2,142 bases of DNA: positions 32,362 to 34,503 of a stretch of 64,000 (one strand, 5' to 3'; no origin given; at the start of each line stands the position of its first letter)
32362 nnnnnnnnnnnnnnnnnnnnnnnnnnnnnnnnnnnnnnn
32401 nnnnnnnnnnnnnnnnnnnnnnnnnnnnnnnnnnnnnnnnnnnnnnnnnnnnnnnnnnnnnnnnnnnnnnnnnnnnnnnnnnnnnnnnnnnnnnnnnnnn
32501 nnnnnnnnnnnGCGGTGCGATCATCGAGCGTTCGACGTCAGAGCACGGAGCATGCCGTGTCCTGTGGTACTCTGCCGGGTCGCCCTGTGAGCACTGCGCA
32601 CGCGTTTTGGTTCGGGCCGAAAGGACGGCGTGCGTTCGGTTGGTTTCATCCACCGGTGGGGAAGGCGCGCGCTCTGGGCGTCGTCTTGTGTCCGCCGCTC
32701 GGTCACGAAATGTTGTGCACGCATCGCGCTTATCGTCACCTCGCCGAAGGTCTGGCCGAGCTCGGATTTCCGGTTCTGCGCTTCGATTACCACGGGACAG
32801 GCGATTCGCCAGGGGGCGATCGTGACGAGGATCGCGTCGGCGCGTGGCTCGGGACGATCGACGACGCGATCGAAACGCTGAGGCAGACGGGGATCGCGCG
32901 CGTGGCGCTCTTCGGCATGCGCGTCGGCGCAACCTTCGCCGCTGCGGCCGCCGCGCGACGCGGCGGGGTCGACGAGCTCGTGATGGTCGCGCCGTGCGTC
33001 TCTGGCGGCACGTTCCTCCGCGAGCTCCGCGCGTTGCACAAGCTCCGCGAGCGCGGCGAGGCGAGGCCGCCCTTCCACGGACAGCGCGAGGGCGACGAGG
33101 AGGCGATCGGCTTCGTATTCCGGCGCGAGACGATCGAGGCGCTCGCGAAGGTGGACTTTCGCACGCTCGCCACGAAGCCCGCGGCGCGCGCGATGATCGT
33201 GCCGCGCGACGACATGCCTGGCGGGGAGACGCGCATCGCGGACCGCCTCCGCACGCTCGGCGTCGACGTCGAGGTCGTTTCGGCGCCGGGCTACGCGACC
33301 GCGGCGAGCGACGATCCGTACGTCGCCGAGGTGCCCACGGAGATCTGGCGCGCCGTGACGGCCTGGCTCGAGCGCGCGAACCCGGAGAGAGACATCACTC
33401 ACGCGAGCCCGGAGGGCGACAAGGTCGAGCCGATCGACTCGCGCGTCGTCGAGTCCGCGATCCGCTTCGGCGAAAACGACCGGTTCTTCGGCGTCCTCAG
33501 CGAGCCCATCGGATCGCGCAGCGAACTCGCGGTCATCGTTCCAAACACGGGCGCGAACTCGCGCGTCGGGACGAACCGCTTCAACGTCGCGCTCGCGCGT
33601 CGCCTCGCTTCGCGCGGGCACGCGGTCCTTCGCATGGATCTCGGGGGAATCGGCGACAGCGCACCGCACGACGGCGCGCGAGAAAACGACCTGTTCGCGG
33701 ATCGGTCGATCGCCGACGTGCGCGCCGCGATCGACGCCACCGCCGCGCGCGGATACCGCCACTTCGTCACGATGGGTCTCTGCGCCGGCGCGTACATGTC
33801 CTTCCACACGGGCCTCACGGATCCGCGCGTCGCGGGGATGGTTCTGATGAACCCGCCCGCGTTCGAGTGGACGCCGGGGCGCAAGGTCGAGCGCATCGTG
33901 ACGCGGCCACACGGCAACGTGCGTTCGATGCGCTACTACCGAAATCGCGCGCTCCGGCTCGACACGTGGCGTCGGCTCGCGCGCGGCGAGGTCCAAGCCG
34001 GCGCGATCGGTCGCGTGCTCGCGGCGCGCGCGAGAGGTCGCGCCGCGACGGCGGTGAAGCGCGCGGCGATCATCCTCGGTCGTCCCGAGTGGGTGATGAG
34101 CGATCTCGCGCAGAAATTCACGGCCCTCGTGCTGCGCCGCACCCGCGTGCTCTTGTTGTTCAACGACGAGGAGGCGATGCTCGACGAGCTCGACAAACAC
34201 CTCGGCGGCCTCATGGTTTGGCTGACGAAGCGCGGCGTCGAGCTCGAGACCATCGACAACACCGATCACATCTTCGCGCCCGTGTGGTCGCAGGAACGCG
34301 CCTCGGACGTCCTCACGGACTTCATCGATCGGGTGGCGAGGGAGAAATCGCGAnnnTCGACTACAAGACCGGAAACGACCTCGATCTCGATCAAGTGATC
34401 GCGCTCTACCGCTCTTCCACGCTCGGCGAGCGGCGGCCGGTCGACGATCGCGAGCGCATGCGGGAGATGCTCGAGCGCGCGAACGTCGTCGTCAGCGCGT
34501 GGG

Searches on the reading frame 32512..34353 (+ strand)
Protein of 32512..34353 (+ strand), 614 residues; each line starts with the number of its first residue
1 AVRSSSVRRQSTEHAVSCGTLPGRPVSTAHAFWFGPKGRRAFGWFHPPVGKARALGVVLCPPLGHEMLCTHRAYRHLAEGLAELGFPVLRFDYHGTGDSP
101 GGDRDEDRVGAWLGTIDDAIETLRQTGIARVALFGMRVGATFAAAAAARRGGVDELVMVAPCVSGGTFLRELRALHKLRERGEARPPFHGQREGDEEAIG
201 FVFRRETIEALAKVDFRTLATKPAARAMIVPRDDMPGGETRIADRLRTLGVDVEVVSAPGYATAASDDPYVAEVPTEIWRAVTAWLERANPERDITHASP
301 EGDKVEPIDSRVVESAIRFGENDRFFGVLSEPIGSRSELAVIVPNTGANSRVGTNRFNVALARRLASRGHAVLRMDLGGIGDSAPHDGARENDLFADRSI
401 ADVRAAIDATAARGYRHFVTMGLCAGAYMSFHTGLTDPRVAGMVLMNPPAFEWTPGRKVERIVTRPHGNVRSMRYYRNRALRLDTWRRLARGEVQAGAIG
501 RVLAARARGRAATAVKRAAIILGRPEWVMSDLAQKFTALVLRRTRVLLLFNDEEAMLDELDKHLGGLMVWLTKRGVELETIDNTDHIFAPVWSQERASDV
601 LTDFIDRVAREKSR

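Call 40: search_solved_structures(query=window:32512-34353:+, max_evalue=0.01, show_alignments=1)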
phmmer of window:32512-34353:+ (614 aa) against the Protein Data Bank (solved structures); distinct sequences matched with E-value up to 0.01: 14.
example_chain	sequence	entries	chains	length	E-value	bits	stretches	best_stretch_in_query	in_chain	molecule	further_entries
9pir_A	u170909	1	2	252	1.2e-13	53.5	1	31-163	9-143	Alpha/beta fold hydrolase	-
9pid_A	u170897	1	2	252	2.8e-13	52.2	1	31-162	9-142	Alpha/beta fold hydrolase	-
9pic_A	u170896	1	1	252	3.2e-13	52.1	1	31-163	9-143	Alpha/beta fold hydrolase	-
9pjb_A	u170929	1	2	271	1e-09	40.5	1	34-172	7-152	MHETase MHT043-5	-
8b4u_A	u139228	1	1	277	8.5e-07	30.9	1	36-162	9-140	Alpha/beta hydrolase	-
9w30_A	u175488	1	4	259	6.6e-05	24.6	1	43-162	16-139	Alpha/beta superfamily hydrolase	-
7wwh_A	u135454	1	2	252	0.001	20.7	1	63-163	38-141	Alpha/beta hydrolase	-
7d78_D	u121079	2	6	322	0.0019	19.8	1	75-180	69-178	DltD domain-containing protein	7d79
7jqy_A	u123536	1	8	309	0.0022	19.5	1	70-159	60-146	Cif-like 1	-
7jqx_A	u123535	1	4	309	0.0031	19.1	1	70-159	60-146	Cif-like 1 wild-type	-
9h0z_A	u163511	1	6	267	0.0042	18.7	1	51-163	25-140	Serine aminopeptidase S33 domain-containing protein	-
7q4h_A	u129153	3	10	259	0.0056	18.2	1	42-164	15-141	Hydrolase_4 domain-containing protein | Serine aminopeptidase S33 domain-containing protein | Prolyl oligopeptidase family protein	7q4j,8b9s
3wmr_A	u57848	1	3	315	0.0071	17.9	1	77-177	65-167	Proline iminopeptidase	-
2fuk_A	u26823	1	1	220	0.0081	17.7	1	52-161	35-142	XC6422 protein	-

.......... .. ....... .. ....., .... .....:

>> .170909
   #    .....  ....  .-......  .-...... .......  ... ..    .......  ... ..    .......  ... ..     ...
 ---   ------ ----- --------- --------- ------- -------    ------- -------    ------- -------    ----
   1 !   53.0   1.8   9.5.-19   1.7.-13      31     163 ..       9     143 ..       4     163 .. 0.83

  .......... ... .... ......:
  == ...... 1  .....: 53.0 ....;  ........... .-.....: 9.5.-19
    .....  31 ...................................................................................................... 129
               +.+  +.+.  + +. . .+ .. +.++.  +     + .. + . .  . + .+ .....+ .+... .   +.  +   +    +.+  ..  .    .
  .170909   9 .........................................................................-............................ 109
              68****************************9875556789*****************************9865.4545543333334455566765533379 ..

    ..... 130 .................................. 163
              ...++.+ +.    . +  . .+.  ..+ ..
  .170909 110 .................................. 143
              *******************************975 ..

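Call 42: search_protein_families(library=pfam, proteins=[window:32512-34353:+], max_evalue=0.01)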
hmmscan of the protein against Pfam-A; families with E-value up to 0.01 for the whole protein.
window:32512-34353:+ (614 aa): 5 families
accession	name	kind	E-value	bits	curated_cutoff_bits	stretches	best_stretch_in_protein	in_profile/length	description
PF12146.15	Hydrolase_4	-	6.8e-21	75.1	27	2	71-170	17-118/239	Serine aminopeptidase, S33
PF00561.26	Abhydrolase_1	-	1e-13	52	25.8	2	359-492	18-146/245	alpha/beta hydrolase fold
PF12697.13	Abhydrolase_6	-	6.9e-10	40.4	26.3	2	360-592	19-208/217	Alpha/beta hydrolase family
PF01738.24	DLH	-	4.8e-05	23.5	21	0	351-445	22-126/217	Dienelactone hydrolase family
PF20408.4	Abhydrolase_11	-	0.0015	18.8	27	0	70-150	16-97/193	Alpha/beta hydrolase domain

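Call 96: search_protein_families(library=ncbifam, proteins=[window:32515-34353:+], max_evalue=0.001)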
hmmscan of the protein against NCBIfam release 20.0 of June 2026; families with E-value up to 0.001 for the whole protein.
window:32515-34353:+ (613 aa): 6 families
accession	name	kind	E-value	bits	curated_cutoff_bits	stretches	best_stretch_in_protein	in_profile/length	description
TIGR03100.1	hydr1_PEP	hypoth_equivalog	7.4e-41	140.3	168.45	2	323-604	13-272/274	hydrolase 1, exosortase A system-associated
TIGR03101.1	hydr2_PEP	hypoth_equivalog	4.6e-30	105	202.75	2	31-177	4-149/266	hydrolase 2, exosortase A system-associated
NF041096.1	esterase_EstD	equivalog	1.7e-08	33.9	600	1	348-450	175-276/421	esterase EstD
NF058544.1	IVPilMotSglTMyx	equivalog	4.9e-07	29.8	300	1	76-161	55-138/210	type IV pili motility protein SglT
NF047920.1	lactonase_UilS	equivalog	0.00018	21.4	400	0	76-156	44-126/285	UilS family quorum-quenching N-acyl-homoserine lactonase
TIGR02427.1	protocat_pcaD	equivalog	0.00038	19.9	255.85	0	56-159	16-111/251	3-oxoadipate enol-lactonase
